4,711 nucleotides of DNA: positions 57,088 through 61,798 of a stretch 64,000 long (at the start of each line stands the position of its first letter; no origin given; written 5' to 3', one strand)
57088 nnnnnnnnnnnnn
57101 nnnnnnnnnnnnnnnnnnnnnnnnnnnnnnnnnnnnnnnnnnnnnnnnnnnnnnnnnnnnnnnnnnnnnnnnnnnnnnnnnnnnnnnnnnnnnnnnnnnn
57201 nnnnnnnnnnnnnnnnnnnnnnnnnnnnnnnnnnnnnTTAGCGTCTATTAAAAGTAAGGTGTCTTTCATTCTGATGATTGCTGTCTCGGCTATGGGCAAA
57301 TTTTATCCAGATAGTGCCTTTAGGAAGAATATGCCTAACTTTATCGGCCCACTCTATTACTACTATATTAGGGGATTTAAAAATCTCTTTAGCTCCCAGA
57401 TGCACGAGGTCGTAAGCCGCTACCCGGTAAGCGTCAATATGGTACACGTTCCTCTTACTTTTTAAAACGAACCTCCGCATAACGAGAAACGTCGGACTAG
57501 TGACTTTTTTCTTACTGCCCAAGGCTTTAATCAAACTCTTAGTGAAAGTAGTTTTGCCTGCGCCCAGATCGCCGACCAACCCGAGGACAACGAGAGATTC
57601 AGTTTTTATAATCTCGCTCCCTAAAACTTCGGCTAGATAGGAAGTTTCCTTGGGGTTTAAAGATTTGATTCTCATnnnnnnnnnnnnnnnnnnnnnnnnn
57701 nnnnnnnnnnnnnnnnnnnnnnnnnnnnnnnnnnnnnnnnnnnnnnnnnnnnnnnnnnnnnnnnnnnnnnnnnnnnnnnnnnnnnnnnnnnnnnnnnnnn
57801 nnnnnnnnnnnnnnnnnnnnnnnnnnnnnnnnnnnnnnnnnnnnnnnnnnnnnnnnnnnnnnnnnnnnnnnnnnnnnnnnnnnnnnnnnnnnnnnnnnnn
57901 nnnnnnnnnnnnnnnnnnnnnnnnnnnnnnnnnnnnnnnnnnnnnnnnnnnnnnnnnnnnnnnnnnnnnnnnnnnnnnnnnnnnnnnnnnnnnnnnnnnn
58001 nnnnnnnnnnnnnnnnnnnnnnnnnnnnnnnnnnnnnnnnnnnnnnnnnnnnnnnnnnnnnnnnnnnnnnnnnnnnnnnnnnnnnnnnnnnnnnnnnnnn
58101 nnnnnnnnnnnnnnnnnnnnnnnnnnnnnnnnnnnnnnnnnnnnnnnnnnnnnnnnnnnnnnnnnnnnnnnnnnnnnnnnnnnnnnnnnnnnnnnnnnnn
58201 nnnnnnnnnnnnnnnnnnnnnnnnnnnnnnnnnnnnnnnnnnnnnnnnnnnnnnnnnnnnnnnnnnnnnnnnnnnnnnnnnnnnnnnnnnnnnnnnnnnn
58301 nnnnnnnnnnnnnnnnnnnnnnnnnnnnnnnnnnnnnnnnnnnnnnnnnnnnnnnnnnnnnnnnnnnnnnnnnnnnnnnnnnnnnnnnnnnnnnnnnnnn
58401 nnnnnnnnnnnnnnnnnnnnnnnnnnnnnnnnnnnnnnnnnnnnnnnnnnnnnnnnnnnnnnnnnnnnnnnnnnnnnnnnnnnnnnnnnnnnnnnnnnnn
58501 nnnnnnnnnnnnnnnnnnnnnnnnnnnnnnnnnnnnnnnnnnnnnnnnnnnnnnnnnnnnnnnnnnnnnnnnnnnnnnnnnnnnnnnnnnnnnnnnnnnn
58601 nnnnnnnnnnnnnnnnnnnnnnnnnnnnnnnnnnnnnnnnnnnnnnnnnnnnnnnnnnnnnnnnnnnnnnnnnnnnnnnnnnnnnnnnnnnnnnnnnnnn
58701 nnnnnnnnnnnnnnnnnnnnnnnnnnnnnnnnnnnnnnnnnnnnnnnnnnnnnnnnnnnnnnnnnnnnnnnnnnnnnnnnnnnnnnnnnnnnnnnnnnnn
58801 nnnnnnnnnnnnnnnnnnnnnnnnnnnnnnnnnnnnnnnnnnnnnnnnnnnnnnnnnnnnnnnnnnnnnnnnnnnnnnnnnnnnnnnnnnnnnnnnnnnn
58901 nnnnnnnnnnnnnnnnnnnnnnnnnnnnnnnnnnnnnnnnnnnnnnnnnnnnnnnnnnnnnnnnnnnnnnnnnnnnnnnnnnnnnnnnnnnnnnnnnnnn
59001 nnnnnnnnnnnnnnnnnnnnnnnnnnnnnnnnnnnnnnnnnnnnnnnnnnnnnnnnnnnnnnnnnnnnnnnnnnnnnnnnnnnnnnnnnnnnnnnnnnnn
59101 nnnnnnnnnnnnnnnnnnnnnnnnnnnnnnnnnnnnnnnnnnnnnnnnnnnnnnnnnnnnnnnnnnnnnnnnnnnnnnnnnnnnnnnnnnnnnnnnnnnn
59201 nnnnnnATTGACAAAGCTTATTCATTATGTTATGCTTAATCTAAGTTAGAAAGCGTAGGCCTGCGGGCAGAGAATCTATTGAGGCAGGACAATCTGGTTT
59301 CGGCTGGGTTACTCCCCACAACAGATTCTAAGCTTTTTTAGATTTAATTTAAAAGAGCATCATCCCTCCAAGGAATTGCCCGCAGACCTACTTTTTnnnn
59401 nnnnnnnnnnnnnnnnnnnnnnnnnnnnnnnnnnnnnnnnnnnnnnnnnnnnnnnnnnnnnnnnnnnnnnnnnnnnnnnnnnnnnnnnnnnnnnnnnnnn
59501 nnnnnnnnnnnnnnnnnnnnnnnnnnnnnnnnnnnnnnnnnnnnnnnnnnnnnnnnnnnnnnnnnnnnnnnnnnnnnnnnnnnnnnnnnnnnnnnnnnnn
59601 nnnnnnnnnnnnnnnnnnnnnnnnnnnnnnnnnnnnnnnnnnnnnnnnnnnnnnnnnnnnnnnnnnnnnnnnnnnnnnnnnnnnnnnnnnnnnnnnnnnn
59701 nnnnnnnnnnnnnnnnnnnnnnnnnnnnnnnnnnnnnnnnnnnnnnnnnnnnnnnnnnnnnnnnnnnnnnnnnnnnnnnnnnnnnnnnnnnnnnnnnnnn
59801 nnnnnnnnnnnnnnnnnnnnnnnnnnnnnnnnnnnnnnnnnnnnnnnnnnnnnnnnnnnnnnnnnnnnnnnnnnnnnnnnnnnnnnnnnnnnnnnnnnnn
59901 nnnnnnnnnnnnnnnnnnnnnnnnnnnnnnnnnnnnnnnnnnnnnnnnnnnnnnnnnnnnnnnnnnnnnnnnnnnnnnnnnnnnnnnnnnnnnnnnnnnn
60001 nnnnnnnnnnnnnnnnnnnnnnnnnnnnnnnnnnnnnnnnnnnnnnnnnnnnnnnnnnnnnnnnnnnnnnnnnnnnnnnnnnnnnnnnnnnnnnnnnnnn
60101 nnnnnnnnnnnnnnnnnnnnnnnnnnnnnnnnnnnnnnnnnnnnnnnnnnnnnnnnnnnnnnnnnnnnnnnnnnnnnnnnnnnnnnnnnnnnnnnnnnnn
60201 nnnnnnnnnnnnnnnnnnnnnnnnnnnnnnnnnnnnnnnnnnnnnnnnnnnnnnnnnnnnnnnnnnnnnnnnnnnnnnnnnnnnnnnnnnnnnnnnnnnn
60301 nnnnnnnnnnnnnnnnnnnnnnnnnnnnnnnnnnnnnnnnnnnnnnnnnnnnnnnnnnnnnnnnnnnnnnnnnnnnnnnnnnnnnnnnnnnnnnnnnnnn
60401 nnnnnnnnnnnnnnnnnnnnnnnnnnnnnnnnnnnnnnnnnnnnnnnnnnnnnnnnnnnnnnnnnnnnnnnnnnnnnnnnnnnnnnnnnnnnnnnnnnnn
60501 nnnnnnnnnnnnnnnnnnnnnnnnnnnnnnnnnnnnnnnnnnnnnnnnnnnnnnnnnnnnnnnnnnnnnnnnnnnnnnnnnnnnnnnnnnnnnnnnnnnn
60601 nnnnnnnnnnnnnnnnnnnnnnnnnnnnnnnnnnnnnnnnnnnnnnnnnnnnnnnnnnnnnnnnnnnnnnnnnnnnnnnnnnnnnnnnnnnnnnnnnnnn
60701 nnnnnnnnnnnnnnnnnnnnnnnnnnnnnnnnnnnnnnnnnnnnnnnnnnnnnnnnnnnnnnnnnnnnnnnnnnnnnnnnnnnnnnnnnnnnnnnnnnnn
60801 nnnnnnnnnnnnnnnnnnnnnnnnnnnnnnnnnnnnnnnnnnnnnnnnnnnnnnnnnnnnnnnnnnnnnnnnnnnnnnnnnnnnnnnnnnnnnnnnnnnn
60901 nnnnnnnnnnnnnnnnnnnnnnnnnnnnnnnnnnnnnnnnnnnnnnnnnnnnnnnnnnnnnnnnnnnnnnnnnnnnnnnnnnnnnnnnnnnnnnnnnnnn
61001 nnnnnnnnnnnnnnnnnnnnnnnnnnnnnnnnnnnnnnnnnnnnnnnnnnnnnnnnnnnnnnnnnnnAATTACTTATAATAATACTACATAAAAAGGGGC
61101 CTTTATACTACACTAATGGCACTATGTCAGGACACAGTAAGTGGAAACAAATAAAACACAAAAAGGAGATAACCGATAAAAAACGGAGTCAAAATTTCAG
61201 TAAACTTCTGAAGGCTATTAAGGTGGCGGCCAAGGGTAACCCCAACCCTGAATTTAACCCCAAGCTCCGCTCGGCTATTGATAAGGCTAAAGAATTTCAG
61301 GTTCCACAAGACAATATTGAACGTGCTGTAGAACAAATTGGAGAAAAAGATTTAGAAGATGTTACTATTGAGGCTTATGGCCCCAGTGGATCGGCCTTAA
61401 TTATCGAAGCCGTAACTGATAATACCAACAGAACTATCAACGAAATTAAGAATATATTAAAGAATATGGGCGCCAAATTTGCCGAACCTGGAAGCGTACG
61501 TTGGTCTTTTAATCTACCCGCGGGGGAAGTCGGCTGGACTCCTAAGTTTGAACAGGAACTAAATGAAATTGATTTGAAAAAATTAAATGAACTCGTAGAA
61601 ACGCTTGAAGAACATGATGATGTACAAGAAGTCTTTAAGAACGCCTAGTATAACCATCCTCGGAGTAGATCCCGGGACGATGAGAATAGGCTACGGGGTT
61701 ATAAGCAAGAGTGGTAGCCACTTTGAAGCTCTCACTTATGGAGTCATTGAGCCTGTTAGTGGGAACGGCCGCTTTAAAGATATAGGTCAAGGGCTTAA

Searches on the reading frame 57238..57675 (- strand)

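Call 57: search_protein_families(library=pfam, proteins=[window:57238-57675:-], max_evalue=0.01)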
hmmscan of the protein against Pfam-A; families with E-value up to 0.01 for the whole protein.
window:57238-57675:- (145 aa): 1 family
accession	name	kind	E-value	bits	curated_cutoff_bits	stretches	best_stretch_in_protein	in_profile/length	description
PF02367.23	TsaE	-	8.1e-31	107.1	26.6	1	8-132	4-124/128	Threonylcarbamoyl adenosine biosynthesis protein TsaE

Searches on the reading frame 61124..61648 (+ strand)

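Call 57: search_protein_families(library=pfam, proteins=[window:61124-61648:+], max_evalue=0.01)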
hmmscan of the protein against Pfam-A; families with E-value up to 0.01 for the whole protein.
window:61124-61648:+ (174 aa): 3 families
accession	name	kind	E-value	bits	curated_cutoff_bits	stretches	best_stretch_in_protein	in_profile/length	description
PF20772.2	TACO1_YebC_N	-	2.4e-25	89.2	36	1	5-71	1-69/73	TACO1/YebC protein N-terminal domain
PF01709.26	Transcrip_reg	-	5.7e-25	88.3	27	2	78-130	2-54/160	TACO1/YebC second and third domain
PF22737.1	NNH6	-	0.0069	16.9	27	0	140-167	10-37/114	NACHT N-terminal Helical domain 6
